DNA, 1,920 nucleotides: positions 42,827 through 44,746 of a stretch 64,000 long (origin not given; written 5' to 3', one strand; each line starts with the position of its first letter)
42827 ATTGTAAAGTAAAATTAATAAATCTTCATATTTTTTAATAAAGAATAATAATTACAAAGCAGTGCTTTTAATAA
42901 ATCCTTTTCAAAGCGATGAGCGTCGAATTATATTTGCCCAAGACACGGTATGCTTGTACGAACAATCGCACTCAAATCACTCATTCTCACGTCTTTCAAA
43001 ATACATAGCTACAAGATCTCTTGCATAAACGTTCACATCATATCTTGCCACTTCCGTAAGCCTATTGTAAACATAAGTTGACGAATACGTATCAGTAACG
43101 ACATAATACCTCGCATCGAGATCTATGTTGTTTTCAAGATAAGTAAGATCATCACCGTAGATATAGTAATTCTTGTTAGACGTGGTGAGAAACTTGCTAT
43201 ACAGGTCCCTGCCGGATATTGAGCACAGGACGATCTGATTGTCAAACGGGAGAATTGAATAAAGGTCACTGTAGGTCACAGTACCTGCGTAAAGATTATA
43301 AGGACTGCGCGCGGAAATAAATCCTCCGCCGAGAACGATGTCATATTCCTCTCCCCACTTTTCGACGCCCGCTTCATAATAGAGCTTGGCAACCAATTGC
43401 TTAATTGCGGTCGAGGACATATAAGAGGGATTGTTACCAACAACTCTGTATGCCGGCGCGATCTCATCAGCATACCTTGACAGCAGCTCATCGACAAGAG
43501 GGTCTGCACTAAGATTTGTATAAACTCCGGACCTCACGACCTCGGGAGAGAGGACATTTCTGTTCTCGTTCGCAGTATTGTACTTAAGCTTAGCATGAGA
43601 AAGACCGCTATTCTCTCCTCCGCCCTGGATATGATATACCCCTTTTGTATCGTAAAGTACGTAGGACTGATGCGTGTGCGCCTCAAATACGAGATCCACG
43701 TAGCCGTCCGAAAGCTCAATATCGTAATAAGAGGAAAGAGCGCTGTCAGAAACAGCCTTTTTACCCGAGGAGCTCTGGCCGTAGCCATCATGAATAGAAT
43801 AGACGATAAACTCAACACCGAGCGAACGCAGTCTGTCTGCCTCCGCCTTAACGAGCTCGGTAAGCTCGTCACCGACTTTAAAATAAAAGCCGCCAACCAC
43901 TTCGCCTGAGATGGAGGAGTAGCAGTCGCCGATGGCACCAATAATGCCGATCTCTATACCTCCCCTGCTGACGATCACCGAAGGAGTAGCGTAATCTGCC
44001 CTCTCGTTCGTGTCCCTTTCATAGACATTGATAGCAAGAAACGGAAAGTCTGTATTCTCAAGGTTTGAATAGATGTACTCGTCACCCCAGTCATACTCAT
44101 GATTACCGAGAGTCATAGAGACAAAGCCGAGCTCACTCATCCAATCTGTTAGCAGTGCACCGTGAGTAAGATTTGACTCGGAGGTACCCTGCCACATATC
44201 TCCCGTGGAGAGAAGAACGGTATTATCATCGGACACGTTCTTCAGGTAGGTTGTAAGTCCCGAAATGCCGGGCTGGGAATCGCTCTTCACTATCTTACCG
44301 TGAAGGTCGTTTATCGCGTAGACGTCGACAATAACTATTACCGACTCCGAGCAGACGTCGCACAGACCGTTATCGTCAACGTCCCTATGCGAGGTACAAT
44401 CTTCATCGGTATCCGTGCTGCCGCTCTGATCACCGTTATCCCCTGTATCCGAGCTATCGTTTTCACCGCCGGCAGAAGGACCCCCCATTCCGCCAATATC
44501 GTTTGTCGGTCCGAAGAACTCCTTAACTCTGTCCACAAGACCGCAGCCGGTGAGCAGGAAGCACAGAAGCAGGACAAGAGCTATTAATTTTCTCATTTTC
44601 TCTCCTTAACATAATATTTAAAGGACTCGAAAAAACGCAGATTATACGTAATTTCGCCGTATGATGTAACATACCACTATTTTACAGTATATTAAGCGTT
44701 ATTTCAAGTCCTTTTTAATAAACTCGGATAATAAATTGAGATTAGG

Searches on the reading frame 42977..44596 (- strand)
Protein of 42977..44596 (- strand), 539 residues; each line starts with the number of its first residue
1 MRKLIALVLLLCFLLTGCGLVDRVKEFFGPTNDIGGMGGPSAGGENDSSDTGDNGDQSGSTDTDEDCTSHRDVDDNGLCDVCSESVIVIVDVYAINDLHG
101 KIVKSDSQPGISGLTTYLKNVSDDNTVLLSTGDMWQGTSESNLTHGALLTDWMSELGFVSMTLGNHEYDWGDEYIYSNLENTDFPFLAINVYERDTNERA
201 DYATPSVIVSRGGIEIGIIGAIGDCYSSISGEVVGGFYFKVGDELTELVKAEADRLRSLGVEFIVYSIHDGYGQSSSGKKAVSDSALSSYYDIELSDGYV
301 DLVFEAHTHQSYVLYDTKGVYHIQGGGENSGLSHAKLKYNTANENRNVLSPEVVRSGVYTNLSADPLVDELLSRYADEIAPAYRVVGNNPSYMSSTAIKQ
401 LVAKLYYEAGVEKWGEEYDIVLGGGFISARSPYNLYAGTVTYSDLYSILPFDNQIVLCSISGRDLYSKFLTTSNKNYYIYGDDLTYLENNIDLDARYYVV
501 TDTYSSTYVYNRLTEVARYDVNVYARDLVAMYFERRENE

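Call 3: search_protein_families(library=pfam, proteins=[window:42977-44596:-], max_evalue=0.1)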
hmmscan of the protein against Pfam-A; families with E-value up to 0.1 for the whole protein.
window:42977-44596:- (539 aa): 2 families
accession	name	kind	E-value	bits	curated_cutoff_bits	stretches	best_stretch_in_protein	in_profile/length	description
PF02872.23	5_nucleotid_C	-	7.5e-07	29.8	23.6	1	392-471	18-88/158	5'-nucleotidase, C-terminal domain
PF00149.33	Metallophos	-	8.9e-07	30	21.5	1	92-310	3-190/191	Calcineurin-like phosphoesterase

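Call 4: search_protein_families(library=ncbifam, proteins=[window:42977-44596:-], max_evalue=0.1)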
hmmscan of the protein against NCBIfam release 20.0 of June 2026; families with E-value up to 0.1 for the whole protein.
window:42977-44596:- (539 aa): 15 families
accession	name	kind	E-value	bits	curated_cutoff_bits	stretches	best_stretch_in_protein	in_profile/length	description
NF006934.0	PRK09419.1-1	subfamily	1e-41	142.6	1646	1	87-466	628-998/1174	multifunctional 2',3'-cyclic-nucleotide 2'-phosphodiesterase/3'-nucleotidase/5'-nucleotidase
NF007109.1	PRK09558.1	equivalog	1.1e-24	87.2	600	2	89-314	35-261/550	bifunctional UDP-sugar hydrolase/5'-nucleotidase UshA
NF040549.1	Nt5e_LPXTG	exception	6.4e-18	64.4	1050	1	70-193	82-203/731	cell surface ecto-5'-nucleotidase Nt5e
TIGR01530.1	nadN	equivalog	1.7e-16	60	436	2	123-276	48-198/550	NAD nucleotidase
TIGR04486.1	thiosulf_SoxB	equivalog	3.4e-16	58.6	550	1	119-272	129-277/556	thiosulfohydrolase SoxB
NF006936.0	PRK09419.1-3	equivalog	4.3e-16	57.7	2542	1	90-486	704-1116/1212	multifunctional 2',3'-cyclic-nucleotide 2'-phosphodiesterase/3'-nucleotidase/5'-nucleotidase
NF006938.0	PRK09420.1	equivalog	8.9e-09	34.3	486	1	123-272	67-229/648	bifunctional 2',3'-cyclic-nucleotide 2'-phosphodiesterase/3'-nucleotidase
TIGR01390.1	CycNucDiestase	equivalog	6.2e-07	28.3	883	1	124-211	46-139/626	2',3'-cyclic-nucleotide 2'-phosphodiesterase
NF008871.0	PRK11907.1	equivalog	9e-06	24.1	1266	1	60-200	85-244/814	bifunctional 2',3'-cyclic-nucleotide 2'-phosphodiesterase/3'-nucleotidase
NF041198.1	UshA_like_PCGU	equivalog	1.1e-05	24.3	275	1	136-227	84-173/519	UshA-like (seleno)protein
NF006937.0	PRK09419.1-4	equivalog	2.8e-05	21.7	2554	1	151-209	106-161/1411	multifunctional 2',3'-cyclic-nucleotide 2'-phosphodiesterase/3'-nucleotidase/5'-nucleotidase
NF006933.0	PRK09418.1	equivalog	5.5e-05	21.5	1419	1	153-309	126-287/780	bifunctional 2',3'-cyclic-nucleotide 2'-phosphodiesterase/3'-nucleotidase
NF006935.0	PRK09419.1-2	equivalog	0.00015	19.5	2801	1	148-319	126-298/1445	multifunctional 2',3'-cyclic-nucleotide 2'-phosphodiesterase/3'-nucleotidase/5'-nucleotidase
NF007319.0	PRK09810.1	equivalog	0.041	13.8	86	0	1-18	2-19/41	lipoprotein antitoxin entericidin A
NF047847.2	SS_mature_LptM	equivalog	0.064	13.4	27.7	1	1-19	1-21/31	LPS translocon maturation chaperone LptM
